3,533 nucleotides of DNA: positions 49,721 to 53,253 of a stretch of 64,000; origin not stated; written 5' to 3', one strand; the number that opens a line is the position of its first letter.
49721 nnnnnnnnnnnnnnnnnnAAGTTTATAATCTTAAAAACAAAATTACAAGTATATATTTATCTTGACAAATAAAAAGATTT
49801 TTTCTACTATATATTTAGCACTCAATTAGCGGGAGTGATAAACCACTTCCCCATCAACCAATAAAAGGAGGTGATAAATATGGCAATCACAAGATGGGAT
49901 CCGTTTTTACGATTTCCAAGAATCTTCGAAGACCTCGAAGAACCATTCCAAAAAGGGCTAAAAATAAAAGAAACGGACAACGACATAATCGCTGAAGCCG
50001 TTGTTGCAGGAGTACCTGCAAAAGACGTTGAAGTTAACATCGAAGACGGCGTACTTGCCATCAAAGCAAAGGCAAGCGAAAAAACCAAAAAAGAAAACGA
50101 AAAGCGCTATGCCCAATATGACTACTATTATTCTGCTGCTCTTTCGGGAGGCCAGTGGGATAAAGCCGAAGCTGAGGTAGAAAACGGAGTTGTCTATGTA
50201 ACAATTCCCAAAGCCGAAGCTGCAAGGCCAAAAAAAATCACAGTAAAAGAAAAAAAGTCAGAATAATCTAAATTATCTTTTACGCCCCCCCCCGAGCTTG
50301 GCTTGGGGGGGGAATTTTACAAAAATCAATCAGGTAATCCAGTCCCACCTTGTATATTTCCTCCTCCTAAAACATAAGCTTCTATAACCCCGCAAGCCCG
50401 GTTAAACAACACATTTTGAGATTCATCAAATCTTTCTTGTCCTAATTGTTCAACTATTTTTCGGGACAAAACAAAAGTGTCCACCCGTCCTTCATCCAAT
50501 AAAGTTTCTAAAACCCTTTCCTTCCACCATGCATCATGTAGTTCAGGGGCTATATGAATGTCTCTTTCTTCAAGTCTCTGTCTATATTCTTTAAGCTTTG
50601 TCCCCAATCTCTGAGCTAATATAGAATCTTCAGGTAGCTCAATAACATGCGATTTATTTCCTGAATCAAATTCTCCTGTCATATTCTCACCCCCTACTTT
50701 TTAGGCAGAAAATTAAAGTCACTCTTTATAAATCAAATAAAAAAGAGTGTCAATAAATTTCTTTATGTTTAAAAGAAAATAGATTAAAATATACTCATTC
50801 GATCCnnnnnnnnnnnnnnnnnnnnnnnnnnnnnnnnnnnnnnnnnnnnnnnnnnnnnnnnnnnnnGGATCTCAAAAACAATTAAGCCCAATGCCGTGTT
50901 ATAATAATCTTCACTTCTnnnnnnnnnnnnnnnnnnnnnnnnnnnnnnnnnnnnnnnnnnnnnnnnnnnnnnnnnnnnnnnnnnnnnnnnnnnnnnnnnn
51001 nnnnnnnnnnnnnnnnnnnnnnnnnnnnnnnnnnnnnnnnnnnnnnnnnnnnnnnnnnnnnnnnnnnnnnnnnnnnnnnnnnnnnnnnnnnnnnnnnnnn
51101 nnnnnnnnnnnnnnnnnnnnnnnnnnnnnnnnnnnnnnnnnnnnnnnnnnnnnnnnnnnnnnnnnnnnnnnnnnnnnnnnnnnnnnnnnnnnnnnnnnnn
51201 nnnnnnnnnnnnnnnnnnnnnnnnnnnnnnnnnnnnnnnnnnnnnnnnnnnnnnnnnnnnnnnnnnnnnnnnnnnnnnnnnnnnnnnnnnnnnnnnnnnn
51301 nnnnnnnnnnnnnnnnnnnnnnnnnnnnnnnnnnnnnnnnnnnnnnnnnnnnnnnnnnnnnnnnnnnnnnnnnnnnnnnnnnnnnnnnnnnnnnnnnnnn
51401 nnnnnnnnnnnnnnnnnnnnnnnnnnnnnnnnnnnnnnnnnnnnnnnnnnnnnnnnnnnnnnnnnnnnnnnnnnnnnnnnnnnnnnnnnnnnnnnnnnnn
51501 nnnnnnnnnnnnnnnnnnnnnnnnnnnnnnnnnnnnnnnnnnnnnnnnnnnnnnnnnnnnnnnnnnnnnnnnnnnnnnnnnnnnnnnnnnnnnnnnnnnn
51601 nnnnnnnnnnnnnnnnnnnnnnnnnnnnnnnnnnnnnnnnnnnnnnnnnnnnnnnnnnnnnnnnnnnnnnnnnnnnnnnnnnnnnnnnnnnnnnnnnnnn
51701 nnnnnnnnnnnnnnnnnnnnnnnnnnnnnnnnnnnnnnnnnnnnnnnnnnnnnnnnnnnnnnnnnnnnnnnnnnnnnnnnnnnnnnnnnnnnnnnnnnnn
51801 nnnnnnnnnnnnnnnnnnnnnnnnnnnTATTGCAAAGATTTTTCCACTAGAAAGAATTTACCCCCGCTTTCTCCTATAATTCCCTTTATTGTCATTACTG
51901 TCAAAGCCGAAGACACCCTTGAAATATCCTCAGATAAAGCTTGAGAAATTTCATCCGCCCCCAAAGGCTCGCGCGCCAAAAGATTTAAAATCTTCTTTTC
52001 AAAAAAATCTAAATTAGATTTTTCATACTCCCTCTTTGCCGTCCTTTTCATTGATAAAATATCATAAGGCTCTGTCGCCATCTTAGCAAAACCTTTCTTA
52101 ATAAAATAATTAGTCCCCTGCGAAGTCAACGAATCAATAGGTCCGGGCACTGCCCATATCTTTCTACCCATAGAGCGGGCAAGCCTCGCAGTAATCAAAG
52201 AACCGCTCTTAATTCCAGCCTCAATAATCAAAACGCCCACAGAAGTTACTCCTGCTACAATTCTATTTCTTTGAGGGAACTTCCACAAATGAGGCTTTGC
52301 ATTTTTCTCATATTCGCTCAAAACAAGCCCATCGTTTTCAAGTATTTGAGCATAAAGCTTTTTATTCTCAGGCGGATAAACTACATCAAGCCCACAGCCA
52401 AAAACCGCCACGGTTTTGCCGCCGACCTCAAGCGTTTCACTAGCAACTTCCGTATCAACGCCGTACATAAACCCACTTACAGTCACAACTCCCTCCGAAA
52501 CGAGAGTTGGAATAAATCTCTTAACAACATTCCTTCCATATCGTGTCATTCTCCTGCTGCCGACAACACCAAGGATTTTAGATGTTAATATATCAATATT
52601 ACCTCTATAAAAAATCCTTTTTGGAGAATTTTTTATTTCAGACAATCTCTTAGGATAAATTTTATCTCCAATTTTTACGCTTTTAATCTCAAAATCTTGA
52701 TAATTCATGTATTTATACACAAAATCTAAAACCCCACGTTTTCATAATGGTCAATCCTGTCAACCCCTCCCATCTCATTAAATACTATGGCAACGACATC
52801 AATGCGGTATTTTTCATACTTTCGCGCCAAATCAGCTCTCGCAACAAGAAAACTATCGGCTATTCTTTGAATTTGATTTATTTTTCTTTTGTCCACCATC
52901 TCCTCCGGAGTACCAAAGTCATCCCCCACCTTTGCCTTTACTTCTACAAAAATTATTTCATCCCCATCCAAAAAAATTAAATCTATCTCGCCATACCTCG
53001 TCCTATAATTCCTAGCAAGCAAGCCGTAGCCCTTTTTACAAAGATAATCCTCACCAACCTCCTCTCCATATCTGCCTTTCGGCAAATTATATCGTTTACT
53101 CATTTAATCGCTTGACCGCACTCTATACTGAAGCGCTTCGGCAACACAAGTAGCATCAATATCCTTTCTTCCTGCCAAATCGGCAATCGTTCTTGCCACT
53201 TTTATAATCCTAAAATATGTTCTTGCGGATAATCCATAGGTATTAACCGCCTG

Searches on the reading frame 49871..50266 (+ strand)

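Call 7: search_protein_families(library=pfam, proteins=[window:49871-50266:+], max_evalue=0.01)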
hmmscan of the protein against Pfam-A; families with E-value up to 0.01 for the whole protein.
window:49871-50266:+ (131 aa): 1 family
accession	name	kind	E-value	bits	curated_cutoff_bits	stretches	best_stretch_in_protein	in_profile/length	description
PF00011.27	HSP20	-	4.3e-11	43.3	20.8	1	32-125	2-101/102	Hsp20/alpha crystallin family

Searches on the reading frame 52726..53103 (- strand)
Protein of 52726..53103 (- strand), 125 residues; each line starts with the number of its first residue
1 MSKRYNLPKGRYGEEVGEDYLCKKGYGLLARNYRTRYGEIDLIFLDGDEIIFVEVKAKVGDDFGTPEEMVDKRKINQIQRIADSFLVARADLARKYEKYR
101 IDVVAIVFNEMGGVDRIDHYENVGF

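Call 8: search_protein_families(library=pfam, proteins=[window:52726-53103:-], max_evalue=0.01)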
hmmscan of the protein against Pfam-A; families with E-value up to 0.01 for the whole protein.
window:52726-53103:- (125 aa): 3 families
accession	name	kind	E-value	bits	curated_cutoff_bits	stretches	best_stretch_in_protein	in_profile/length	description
PF02021.23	UPF0102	-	3.3e-24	85.5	23.6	1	13-106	1-80/80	Uncharacterised protein family UPF0102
PF08378.17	NERD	-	1.1e-06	29.6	22.1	1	9-79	1-85/111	Nuclease-related domain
PF01939.22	NucS_C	-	0.0078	16.6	24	0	21-60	15-55/124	Endonuclease NucS C-terminal domain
